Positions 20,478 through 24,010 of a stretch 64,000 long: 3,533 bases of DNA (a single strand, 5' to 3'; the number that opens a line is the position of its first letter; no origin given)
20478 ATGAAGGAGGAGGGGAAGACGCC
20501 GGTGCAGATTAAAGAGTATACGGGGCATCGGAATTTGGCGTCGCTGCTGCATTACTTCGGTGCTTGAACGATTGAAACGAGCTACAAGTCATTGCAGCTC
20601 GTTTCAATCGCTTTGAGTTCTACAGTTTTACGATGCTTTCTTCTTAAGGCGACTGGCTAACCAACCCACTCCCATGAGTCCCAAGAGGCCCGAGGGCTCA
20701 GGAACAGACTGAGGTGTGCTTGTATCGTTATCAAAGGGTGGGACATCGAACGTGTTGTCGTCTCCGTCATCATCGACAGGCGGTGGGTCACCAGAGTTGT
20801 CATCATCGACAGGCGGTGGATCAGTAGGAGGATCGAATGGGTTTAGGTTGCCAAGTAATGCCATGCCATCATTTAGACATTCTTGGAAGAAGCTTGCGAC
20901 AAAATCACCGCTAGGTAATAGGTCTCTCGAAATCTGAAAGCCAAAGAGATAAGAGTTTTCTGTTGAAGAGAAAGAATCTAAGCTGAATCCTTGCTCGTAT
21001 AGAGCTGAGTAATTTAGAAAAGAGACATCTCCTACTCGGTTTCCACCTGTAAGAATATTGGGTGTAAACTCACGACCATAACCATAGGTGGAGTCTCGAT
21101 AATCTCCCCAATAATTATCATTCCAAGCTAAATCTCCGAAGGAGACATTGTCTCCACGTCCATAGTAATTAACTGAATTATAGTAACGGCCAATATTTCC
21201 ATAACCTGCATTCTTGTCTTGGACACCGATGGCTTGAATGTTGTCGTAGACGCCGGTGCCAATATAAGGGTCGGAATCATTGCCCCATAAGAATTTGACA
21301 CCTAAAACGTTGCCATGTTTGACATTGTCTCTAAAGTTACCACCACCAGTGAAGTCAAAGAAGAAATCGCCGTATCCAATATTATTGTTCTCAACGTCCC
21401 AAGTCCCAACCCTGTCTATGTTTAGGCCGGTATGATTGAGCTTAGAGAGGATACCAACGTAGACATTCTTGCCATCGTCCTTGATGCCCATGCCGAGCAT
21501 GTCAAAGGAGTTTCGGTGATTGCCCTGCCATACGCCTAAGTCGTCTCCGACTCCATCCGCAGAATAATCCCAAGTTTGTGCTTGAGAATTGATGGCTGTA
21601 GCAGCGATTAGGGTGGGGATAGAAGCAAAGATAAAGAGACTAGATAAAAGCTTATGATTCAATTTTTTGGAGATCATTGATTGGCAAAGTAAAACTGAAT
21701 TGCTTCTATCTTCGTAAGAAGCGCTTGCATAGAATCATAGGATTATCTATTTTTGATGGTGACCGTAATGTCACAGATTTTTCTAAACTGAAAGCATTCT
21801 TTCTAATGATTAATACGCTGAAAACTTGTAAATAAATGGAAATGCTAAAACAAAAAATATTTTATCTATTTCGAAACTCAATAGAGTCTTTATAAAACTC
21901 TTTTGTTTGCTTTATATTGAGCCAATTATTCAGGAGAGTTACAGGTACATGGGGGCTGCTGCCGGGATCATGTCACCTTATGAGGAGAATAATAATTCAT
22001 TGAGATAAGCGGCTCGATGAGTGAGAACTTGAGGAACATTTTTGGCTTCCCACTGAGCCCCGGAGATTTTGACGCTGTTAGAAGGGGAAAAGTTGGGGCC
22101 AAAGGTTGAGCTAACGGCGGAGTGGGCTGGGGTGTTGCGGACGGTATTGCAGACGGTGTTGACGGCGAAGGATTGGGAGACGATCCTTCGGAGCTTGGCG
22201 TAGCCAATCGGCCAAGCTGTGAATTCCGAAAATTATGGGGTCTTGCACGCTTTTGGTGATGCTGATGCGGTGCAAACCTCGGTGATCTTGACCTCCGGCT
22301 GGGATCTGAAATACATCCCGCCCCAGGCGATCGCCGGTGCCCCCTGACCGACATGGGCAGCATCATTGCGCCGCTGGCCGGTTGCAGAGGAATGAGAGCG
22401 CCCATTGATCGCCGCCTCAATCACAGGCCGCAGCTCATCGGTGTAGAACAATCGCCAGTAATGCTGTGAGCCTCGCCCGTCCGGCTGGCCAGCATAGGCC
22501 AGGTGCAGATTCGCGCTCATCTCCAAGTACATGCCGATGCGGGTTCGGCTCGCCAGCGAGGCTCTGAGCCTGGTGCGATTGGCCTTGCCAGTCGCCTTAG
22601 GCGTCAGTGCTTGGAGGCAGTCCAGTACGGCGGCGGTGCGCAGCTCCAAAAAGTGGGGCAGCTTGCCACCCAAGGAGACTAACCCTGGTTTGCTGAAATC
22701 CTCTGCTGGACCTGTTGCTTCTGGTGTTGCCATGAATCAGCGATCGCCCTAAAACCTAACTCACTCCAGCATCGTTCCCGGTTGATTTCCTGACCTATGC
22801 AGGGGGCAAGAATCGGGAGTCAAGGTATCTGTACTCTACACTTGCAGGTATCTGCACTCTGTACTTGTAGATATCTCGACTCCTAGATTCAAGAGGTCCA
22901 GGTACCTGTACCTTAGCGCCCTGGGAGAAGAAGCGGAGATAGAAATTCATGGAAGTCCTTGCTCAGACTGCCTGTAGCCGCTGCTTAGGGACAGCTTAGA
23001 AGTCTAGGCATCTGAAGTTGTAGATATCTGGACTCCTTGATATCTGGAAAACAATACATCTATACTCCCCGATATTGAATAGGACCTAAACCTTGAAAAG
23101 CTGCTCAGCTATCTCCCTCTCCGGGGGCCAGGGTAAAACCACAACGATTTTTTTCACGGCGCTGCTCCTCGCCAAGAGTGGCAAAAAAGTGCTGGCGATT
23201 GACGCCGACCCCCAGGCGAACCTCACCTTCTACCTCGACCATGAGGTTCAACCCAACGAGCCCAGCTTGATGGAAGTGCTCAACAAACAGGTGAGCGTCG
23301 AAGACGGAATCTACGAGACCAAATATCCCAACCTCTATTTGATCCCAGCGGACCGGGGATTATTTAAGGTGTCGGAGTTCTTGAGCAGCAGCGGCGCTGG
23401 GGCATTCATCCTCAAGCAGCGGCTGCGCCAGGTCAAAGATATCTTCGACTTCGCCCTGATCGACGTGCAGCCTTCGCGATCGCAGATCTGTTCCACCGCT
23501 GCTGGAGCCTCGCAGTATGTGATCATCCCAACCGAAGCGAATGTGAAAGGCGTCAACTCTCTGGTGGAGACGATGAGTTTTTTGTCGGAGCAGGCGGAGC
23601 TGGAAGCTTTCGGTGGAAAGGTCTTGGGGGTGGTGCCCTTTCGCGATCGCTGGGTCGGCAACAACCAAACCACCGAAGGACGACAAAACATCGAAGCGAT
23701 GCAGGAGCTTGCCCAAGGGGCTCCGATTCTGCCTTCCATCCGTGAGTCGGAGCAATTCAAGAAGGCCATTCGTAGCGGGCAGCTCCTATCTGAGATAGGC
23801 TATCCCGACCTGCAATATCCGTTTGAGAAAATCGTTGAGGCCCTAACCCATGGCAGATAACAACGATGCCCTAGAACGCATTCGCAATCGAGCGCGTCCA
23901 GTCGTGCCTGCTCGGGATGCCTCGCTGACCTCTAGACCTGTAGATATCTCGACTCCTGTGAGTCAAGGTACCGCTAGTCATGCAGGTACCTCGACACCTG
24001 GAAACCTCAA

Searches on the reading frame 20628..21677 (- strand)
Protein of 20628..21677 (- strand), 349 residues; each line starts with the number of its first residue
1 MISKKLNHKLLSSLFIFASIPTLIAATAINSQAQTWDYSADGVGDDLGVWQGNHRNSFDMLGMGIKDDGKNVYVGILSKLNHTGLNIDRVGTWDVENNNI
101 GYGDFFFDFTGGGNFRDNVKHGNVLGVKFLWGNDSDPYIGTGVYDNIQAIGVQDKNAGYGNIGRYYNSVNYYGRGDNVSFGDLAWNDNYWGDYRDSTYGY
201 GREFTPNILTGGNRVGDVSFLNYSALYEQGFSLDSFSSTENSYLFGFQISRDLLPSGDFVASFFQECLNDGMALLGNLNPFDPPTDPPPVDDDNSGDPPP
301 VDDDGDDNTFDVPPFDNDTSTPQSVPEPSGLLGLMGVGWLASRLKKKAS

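Call 10: search_protein_families(library=pfam, proteins=[window:20628-21677:-], max_evalue=0.01)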
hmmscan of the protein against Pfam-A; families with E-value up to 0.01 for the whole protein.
window:20628-21677:- (349 aa): 1 family
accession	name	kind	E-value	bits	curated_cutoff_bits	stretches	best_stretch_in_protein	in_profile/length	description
PF07589.16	PEP-CTERM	-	0.0068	16.9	20.7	0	324-341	1-17/24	PEP-CTERM motif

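Call 64: search_protein_families(library=ncbifam, proteins=[window:20628-21677:-], max_evalue=0.1)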
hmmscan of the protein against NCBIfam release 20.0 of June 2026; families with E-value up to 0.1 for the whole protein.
window:20628-21677:- (349 aa): 3 families
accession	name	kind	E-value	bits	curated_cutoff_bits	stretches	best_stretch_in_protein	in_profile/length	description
NF041930.1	Xrt_dep_XDD3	domain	5.6e-34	118.4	80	1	36-249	1-201/202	XDD3 family exosortase-dependent surface protein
TIGR02595.1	PEP_CTERM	domain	0.0005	20.7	16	1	325-347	1-23/24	PEP-CTERM sorting domain-containing protein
NF038130.1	PEP_NF038130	equivalog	0.0013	18.4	60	1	321-340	259-278/283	NF038130 family PEP-CTERM protein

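Call 65: search_protein_families(library=phrogs, proteins=[window:20628-21677:-], max_evalue=0.01)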
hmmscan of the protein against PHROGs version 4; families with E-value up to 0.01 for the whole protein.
window:20628-21677:- (349 aa): 0 families

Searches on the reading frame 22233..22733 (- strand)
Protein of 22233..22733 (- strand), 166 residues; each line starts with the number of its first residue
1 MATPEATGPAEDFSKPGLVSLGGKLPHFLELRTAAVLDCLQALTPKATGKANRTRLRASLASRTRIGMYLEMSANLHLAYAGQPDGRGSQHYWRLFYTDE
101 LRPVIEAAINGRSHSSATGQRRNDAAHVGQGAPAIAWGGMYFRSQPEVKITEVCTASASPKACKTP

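Call 10: search_protein_families(library=pfam, proteins=[window:22233-22733:-], max_evalue=0.01)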
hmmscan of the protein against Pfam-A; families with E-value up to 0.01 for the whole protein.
window:22233-22733:- (166 aa): 0 families

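Call 64: search_protein_families(library=ncbifam, proteins=[window:22233-22733:-], max_evalue=0.1)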
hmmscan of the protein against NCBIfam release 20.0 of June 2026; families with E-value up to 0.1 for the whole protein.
window:22233-22733:- (166 aa): 1 family
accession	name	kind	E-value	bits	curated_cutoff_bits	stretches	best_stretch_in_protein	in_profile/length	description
NF058532.1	CH3_S_uro_de_S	equivalog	0.00099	18.2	450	1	124-158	120-154/352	S-methyl thiohydantoin desulfurase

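Call 65: search_protein_families(library=phrogs, proteins=[window:22233-22733:-], max_evalue=0.01)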
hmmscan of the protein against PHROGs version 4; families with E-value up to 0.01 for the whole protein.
window:22233-22733:- (166 aa): 0 families

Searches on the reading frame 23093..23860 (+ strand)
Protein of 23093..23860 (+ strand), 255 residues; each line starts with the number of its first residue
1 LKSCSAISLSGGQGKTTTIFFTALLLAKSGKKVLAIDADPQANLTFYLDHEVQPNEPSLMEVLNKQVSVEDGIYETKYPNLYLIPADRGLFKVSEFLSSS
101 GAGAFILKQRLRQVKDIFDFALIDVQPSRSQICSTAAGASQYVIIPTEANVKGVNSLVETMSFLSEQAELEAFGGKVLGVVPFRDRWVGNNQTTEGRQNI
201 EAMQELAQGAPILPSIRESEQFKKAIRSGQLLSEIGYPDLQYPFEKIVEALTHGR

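Call 10: search_protein_families(library=pfam, proteins=[window:23093-23860:+], max_evalue=0.01)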
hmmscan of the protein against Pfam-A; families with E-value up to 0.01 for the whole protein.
window:23093-23860:+ (255 aa): 7 families
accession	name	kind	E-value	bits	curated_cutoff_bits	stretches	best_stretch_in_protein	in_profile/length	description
PF13614.12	AAA_31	-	1e-35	123.7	27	1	6-167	6-170/177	AAA domain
PF01656.29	CbiA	-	9.2e-17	61.6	25.4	1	6-231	3-124/125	CobQ/CobB/MinD/ParA nucleotide binding domain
PF07015.17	VirC1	-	5e-06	26.5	24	0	1-47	1-47/231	VirC1 protein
PF00142.24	Fer4_NifH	-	1.4e-05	25.2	25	1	10-71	8-67/271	4Fe-4S iron sulfur cluster binding proteins, NifH/frxC family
PF02374.21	ArsA_ATPase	-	0.00013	21.8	24.3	1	11-56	10-55/305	Anion-transporting ATPase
PF06564.18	CBP_BcsQ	-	0.00015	21.9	21.3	1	6-144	6-142/234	Cellulose biosynthesis protein BcsQ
PF09140.17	MipZ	-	0.00034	20.4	20.7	1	11-60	10-60/262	ATPase MipZ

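Call 14: find_encoding_contigs(protein=window:23093-23860:+, flank=10000, max_places=10)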
Protein window:23093-23860:+ (255 aa): 2 contigs read that carry it; 2 places shown.
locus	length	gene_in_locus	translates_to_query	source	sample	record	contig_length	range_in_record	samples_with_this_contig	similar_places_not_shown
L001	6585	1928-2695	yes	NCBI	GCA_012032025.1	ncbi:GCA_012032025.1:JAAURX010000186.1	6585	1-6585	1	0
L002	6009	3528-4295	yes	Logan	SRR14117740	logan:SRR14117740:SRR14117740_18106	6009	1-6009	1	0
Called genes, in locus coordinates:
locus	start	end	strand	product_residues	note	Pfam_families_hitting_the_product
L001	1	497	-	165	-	?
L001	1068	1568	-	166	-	-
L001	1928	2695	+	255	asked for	PF00142:Fer4_NifH (faint), PF01656:CbiA, PF07015:VirC1 (faint), PF13614:AAA_31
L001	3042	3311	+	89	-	PF26392:McdB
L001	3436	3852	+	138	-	-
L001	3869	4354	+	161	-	-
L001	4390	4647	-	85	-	-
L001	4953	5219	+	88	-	-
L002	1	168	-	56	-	?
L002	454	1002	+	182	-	PF00589:Phage_integrase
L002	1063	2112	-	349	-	-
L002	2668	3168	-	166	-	-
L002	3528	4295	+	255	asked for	PF00142:Fer4_NifH (faint), PF01656:CbiA, PF07015:VirC1 (faint), PF13614:AAA_31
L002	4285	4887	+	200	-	PF26392:McdB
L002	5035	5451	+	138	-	-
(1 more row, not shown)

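Call 42: search_solved_structures(query=window:23093-23860:+, max_evalue=0.00001)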
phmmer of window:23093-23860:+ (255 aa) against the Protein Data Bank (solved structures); distinct sequences matched with E-value up to 0.00001: 19.
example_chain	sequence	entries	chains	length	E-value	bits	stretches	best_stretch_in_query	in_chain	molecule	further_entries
6noo_A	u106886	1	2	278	6.3e-76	258.1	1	1-251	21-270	Maintenance of carboxysome positioning A protein, MCDA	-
6non_A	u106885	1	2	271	7.3e-76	257.9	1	1-251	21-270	Cobyrinic acid ac-diamide synthase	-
6nop_B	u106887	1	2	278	8.5e-75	254.4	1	1-251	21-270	Cobyrinic acid ac-diamide synthase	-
6iub_A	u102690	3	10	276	9.2e-15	57.9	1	8-166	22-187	SpoOJ regulator (Soj)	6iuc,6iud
4pfs_A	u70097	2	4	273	1e-14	57.7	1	8-230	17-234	Cobyrinic Acid a,c-diamide synthase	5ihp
5if9_A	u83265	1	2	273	1.1e-14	57.7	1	8-230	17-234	Cobyrinic Acid a,c-diamide synthase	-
8jmj_A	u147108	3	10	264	1.1e-13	54.4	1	8-166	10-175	SpoOJ regulator (Soj)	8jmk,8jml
1g3q_A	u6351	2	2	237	2e-12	50.2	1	5-161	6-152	CELL DIVISION INHIBITOR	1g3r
3k9g_A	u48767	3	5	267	3.4e-12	49.5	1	5-157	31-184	PF-32 protein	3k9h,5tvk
1wcv_1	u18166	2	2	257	1e-10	44.6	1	8-165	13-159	SEGREGATION PROTEIN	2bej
1ion_A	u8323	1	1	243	4.4e-10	42.6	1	4-161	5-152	PROBABLE CELL DIVISION INHIBITOR MIND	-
8ray_B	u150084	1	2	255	1.4e-09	41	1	9-164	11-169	ParA family protein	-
2bek_A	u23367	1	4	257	1.4e-09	40.9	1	8-165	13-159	SEGREGATION PROTEIN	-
2oze_A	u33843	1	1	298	1.2e-08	37.9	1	10-184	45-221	Orf delta'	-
6z0p_A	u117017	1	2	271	3.5e-07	33.1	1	12-138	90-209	BceF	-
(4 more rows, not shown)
